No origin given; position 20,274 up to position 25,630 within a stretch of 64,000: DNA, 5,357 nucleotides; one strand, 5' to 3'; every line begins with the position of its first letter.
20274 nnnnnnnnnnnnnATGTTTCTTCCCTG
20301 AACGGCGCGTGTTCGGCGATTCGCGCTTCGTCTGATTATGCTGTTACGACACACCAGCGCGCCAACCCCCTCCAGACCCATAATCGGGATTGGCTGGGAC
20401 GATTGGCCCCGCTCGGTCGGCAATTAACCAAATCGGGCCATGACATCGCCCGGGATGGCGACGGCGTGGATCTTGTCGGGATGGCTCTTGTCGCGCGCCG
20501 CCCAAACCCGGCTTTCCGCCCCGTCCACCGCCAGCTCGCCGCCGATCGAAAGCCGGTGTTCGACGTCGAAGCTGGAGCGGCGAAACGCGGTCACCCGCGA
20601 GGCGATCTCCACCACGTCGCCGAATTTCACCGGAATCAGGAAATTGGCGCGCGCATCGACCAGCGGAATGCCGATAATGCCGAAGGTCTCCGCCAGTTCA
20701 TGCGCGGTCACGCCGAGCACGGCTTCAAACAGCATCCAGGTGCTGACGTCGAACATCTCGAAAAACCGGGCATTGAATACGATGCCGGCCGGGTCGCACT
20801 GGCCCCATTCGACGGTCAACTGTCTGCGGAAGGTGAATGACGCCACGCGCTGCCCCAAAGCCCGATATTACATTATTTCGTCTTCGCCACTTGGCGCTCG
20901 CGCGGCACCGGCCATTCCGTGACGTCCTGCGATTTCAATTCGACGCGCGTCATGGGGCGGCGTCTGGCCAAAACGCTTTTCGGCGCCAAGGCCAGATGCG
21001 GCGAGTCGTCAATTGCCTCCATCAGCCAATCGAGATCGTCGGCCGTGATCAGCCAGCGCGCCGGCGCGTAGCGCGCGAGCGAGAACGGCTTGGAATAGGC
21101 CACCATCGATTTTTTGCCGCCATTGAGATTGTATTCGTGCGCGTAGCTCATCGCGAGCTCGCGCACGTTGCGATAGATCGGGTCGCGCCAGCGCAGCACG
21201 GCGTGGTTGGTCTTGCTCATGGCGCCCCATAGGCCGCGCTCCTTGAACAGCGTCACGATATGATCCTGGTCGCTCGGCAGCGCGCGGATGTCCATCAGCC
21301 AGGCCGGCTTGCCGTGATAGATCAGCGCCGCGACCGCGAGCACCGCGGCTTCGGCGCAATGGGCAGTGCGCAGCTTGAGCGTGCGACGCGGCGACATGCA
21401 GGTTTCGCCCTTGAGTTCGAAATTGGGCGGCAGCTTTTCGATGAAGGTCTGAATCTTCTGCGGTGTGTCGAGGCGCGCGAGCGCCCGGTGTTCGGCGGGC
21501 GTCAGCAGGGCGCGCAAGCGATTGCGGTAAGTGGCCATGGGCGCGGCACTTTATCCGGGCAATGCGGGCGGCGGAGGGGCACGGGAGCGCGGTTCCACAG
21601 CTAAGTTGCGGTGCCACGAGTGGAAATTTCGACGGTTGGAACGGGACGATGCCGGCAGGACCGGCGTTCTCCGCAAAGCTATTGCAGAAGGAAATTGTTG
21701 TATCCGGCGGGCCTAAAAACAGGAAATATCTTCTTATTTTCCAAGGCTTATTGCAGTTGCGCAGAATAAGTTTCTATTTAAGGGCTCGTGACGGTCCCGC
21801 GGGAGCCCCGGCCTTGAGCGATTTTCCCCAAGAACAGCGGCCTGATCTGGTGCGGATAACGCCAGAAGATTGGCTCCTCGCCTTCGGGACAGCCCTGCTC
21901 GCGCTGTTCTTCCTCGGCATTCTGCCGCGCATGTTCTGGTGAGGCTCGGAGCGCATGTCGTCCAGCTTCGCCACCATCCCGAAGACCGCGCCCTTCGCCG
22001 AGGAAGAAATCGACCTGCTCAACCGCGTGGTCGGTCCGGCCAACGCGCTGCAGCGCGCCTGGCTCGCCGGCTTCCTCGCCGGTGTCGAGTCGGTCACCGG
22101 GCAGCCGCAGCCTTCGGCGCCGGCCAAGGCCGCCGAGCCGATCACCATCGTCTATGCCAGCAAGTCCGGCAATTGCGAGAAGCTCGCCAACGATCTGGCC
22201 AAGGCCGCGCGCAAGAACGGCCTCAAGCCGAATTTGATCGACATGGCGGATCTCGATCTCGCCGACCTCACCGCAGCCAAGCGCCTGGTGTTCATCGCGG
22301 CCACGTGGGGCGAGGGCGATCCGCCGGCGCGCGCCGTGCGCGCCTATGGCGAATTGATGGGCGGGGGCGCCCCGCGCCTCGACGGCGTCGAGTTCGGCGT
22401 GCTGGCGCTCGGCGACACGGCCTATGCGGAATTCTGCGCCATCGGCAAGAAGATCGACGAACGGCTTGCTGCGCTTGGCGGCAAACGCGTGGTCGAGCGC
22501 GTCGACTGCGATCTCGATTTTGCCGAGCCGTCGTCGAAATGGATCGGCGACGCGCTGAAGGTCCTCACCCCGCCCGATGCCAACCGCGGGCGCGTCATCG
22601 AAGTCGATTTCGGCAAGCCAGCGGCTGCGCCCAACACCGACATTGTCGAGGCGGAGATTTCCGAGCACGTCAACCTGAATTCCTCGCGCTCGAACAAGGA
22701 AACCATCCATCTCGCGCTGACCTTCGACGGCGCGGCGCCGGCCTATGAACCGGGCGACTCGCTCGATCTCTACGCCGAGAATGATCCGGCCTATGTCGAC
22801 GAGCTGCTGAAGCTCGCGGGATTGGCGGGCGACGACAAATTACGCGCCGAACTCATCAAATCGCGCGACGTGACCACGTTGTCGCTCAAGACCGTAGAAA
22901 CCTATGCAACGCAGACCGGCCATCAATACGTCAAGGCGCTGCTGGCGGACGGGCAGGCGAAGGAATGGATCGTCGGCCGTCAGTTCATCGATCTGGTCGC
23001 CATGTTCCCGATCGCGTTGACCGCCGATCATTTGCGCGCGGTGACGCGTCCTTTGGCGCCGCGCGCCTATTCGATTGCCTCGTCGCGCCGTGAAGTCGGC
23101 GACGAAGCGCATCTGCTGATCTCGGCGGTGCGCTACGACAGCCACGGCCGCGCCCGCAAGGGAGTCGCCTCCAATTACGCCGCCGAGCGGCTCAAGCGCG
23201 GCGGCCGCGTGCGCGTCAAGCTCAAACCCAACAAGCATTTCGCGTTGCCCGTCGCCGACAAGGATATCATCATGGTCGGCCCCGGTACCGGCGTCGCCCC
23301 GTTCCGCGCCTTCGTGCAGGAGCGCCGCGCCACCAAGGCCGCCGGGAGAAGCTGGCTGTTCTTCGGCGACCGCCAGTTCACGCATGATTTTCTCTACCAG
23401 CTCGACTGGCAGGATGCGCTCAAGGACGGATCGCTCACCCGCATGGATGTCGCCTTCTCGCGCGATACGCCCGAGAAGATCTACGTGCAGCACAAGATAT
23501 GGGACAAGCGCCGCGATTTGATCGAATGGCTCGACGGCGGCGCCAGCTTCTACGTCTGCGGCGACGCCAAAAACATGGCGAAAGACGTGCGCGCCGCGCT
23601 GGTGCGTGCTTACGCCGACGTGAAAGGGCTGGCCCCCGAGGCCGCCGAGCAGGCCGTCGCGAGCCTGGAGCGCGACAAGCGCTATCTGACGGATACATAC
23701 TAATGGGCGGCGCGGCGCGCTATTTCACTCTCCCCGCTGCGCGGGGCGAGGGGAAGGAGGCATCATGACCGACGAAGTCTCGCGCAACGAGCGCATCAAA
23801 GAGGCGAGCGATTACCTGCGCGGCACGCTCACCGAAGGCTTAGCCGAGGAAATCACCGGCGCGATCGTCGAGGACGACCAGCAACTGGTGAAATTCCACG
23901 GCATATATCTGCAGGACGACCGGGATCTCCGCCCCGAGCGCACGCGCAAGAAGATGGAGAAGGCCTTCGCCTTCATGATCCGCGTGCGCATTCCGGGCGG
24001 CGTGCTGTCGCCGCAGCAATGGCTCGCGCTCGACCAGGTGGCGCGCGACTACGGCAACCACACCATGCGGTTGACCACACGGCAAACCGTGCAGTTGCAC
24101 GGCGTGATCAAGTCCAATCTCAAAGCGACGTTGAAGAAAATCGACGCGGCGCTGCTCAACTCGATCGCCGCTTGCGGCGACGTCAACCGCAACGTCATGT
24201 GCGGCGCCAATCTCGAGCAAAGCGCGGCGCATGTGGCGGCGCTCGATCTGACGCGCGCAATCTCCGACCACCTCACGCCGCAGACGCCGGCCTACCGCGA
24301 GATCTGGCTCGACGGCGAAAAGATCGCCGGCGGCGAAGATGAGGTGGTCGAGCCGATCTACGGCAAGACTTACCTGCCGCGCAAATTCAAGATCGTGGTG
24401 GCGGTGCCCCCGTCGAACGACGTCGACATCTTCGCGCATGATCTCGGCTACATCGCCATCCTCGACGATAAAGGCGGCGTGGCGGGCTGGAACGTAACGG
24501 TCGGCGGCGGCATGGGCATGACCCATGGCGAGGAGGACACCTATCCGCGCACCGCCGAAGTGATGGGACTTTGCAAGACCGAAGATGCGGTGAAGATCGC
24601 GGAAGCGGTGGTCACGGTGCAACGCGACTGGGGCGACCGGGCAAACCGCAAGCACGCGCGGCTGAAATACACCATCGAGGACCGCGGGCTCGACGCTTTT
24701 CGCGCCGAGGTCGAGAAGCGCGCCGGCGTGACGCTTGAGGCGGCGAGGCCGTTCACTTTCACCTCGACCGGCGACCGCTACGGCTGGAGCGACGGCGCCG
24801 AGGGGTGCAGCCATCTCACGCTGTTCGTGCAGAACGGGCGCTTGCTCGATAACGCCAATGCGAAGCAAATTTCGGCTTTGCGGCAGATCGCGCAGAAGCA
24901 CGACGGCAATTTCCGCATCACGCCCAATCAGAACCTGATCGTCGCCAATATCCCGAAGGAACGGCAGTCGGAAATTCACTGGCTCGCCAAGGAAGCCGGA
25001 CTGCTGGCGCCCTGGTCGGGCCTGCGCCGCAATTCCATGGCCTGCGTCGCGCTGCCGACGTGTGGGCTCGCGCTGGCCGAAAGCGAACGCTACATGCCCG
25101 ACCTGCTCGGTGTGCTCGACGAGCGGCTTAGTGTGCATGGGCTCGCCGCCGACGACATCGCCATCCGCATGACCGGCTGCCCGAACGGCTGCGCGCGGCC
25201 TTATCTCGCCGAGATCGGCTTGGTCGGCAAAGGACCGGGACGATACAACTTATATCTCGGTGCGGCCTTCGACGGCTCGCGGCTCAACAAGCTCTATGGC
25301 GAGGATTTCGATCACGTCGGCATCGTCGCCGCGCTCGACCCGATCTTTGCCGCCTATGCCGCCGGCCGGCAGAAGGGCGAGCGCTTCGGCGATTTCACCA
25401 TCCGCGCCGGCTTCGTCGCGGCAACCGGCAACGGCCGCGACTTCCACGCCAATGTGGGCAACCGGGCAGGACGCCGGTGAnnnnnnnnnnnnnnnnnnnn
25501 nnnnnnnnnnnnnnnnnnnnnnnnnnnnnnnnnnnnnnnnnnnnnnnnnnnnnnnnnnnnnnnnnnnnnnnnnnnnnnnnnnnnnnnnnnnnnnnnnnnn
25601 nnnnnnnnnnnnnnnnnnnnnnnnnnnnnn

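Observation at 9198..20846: Hybrid aromatic pathway: 'anaerobic' 4-hydroxybenzoyl-CoA reductase coupled to the O2-dependent Box epoxidase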

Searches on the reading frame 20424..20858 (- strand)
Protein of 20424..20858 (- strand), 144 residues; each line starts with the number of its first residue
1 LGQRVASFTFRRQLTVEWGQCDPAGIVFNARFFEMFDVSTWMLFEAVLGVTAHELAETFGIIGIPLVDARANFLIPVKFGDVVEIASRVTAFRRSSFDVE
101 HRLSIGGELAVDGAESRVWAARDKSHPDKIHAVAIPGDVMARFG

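Call 3: search_protein_families(library=ncbifam, proteins=[window:20424-20858:-])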
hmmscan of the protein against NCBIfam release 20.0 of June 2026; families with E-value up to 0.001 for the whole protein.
window:20424-20858:- (144 aa): 4 families
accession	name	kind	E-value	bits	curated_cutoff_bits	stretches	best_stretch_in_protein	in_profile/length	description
TIGR00051.1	TIGR00051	subfamily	1.2e-09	38.5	68.7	1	15-108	3-93/117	YbgC/FadM family acyl-CoA thioesterase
TIGR02799.1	thio_ybgC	equivalog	1.5e-05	25.3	141.35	1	11-130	2-119/126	tol-pal system-associated acyl-CoA thioesterase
NF008065.0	PRK10800.1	equivalog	2.9e-05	24.2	185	1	8-143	4-132/134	tol-pal system-associated acyl-CoA thioesterase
TIGR04098.1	LnmK_bifunc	domain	0.00015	21.2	100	0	74-126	64-116/270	LnmK family bifunctional acyltransferase/decarboxylase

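Call 4: search_protein_families(library=pfam, proteins=[window:20424-20858:-])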
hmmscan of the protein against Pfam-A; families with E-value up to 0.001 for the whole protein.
window:20424-20858:- (144 aa): 2 families
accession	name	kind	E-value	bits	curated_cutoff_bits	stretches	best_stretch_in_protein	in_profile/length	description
PF13279.12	4HBT_2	-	2.5e-13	51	25.5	1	16-142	1-121/122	Thioesterase-like superfamily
PF03061.28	4HBT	-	1.2e-09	38.8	20.6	1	25-105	2-72/79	Thioesterase superfamily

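Call 50: search_solved_structures(query=window:20424-20858:-, max_evalue=0.01, show_alignments=1)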
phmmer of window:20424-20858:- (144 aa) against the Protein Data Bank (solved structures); distinct sequences matched with E-value up to 0.01: 9.
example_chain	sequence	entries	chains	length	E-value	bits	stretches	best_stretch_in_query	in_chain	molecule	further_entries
1bvq_A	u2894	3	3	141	3.3e-12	49.9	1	12-139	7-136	PROTEIN (4-HYDROXYBENZOYL COA THIOESTERASE) | 4-hydroxybenzoyl-CoA Thioesterase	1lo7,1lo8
5wh9_A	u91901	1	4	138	1.4e-11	47.9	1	15-140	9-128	4-hydroxybenzoyl-CoA thioesterase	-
1lo9_A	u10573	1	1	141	1.7e-11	47.6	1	12-139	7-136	4-hydroxybenzoyl-CoA Thioesterase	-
3ck1_A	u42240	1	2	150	1.4e-08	38.1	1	9-104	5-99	Putative thioesterase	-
2cye_A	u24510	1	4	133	1.2e-05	28.7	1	7-124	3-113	Putative thioesterase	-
5byu_A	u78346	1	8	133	2.1e-05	27.9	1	10-121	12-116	Thioesterase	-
5dio_A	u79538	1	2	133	0.00028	24.2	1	10-121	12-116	Thioesterase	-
1z54_A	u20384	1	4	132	0.00089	22.6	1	14-116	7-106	probable thioesterase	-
4k00_A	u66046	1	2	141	0.0053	20.1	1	2-104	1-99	1,4-dihydroxy-2-naphthoyl-CoA hydrolase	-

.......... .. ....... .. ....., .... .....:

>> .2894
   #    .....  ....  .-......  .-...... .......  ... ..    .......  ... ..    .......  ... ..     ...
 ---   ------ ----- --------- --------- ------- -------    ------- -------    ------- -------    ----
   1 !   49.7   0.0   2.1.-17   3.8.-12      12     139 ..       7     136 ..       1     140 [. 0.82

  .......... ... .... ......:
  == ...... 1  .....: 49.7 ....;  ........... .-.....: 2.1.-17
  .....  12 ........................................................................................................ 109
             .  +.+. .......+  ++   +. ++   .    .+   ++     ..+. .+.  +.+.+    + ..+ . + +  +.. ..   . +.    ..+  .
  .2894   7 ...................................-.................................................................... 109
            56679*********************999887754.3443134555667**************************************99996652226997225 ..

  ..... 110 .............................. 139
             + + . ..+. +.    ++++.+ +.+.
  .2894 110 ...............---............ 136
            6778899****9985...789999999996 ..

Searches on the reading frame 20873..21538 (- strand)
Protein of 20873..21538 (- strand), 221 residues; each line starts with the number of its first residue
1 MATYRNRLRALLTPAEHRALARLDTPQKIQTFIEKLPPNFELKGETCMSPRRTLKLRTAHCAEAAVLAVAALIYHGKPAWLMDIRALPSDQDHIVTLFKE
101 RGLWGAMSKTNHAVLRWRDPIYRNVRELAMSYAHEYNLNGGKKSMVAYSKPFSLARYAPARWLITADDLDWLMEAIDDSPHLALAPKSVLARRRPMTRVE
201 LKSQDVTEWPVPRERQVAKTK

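Call 11: search_protein_families(library=ncbifam, max_evalue=0.00001, proteins=[window:20873-21538:-])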
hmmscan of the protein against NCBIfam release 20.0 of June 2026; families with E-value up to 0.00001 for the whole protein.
window:20873-21538:- (221 aa): 0 families

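Call 44: search_protein_families(library=pfam, max_evalue=0.01, proteins=[window:20873-21538:-])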
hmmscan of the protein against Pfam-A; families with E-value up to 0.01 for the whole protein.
window:20873-21538:- (221 aa): 0 families

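Call 79: search_solved_structures(query=window:20873-21538:-, max_evalue=1)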
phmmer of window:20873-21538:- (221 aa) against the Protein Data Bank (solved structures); distinct sequences matched with E-value up to 1: 2.
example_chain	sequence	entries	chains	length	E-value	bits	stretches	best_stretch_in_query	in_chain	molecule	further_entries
7ob6_A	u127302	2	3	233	1.2e-67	230.8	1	4-212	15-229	CPR-C4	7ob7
7pjo_AAA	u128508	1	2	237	1.3e-67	230.8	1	4-212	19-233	CPR-C4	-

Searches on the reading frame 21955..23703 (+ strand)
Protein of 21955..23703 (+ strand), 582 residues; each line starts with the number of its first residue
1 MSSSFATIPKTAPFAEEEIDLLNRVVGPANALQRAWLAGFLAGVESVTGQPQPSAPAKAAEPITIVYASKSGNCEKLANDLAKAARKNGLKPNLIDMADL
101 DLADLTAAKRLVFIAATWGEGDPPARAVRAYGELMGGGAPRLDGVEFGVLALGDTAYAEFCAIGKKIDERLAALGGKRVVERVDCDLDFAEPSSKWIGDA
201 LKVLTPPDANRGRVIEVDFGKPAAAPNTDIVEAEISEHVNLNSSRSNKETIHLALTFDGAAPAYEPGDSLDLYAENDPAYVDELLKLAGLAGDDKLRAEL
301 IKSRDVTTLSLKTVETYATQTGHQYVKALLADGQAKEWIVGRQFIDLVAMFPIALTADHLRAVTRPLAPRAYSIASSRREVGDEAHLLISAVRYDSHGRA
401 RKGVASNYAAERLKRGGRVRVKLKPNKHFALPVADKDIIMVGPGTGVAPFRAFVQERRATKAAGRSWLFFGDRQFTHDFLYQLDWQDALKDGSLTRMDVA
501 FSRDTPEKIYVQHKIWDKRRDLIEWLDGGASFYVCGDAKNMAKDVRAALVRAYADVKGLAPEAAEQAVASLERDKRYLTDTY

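Call 11: search_protein_families(library=ncbifam, max_evalue=0.00001, proteins=[window:21955-23703:+])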
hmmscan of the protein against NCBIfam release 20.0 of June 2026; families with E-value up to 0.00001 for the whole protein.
window:21955-23703:+ (582 aa): 17 families
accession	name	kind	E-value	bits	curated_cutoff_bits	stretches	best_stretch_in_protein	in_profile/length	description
TIGR01931.1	cysJ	equivalog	9.5e-169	562.8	668.15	1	11-582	3-597/597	assimilatory sulfite reductase (NADPH) flavoprotein subunit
NF008197.0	PRK10953.1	equivalog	3.5e-137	458.2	838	1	11-582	10-601/601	NADPH-dependent assimilatory sulfite reductase flavoprotein subunit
NF004859.0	PRK06214.1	equivalog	5.8e-100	335.5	432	1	224-582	171-539/539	sulfite reductase subunit alpha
TIGR03224.1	benzo_boxA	equivalog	5.4e-21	75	459.2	1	361-582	190-411/411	benzoyl-CoA 2,3-epoxidase subunit BoxA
NF005989.0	PRK08105.1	equivalog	9.5e-17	61.3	160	1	63-187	4-127/149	flavodoxin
NF058510.1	bifunc_CpcD_PetH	exception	2.2e-15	56.3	635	1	366-582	177-405/405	bifunctional rod-capping linker CpcD/ferredoxin--NADP reductase PetH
NF045929.1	FNRPetHCyano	equivalog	5.4e-15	55.1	600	1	365-582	180-411/411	ferredoxin--NADP reductase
NF006531.0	PRK09004.1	equivalog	6.9e-15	55.1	158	1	62-188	3-126/146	FMN-binding protein MioC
TIGR01753.1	flav_short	equivalog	1.7e-14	54.5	123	1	63-189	1-124/140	flavodoxin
NF005216.0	PRK06703.1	subfamily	5.2e-13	49.3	127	1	63-188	4-126/151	flavodoxin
NF005587.0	PRK07308.1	equivalog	6.8e-13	49.1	138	1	64-188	5-126/147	flavodoxin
NF006738.0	PRK09267.1-4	equivalog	3.3e-09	36.6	172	1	63-189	3-130/171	flavodoxin FldA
NF005246.0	PRK06756.1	subfamily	1.1e-07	32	130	1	63-187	4-126/148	flavodoxin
NF004343.0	PRK05723.1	equivalog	5.5e-07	29.7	204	1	63-184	3-125/151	flavodoxin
TIGR01941.1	nqrF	equivalog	5.8e-06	25.5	295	1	369-511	206-346/405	NADH:ubiquinone reductase (Na(+)-transporting) subunit F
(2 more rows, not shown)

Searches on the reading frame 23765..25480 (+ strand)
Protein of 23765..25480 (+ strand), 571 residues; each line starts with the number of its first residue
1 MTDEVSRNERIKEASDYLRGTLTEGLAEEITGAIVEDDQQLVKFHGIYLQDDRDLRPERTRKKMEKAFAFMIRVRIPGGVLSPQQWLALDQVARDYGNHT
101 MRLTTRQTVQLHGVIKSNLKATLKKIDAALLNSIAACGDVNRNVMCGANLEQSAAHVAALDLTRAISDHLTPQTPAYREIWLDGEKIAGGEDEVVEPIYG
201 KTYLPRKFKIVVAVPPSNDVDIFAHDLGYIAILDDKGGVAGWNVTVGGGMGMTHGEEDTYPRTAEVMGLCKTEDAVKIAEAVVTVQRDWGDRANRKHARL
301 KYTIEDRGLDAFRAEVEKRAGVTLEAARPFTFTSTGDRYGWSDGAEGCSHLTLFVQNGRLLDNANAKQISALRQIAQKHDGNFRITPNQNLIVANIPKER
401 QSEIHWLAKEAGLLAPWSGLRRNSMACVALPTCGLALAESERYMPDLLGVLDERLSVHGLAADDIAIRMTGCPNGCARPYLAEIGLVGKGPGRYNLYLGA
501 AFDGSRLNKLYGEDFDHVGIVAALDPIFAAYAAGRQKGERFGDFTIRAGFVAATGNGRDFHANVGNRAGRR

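Call 11: search_protein_families(library=ncbifam, max_evalue=0.00001, proteins=[window:23765-25480:+])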
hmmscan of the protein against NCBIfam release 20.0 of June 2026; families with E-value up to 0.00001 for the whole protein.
window:23765-25480:+ (571 aa): 8 families
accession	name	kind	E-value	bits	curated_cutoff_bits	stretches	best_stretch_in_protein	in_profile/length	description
NF010029.0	PRK13504.1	equivalog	1.1e-243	809.8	457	1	3-561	13-574/575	NADPH-dependent assimilatory sulfite reductase hemoprotein subunit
TIGR02041.1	CysI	equivalog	3.8e-238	791.3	756.55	1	9-551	1-541/541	assimilatory sulfite reductase (NADPH) hemoprotein subunit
TIGR02042.1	sir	equivalog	1.6e-157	525.1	731.5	1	4-552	9-573/581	sulfite reductase, ferredoxin dependent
NF007125.0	PRK09566.1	equivalog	6.3e-50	170.1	594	2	202-489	179-455/513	ferredoxin--nitrite reductase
NF007126.0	PRK09567.1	equivalog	3e-40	137.9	523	2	204-547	227-577/595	NirA family protein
TIGR02435.1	CobG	equivalog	5.8e-32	111.1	234.8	2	262-492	172-387/388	precorrin-3B synthase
TIGR02912.1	sulfite_red_C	equivalog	7.7e-12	44.8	324.1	1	70-126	21-77/314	sulfite reductase subunit C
TIGR02374.1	nitri_red_nirB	equivalog_domain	2e-08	33.2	578.35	0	62-138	552-627/794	nitrite reductase large subunit NirB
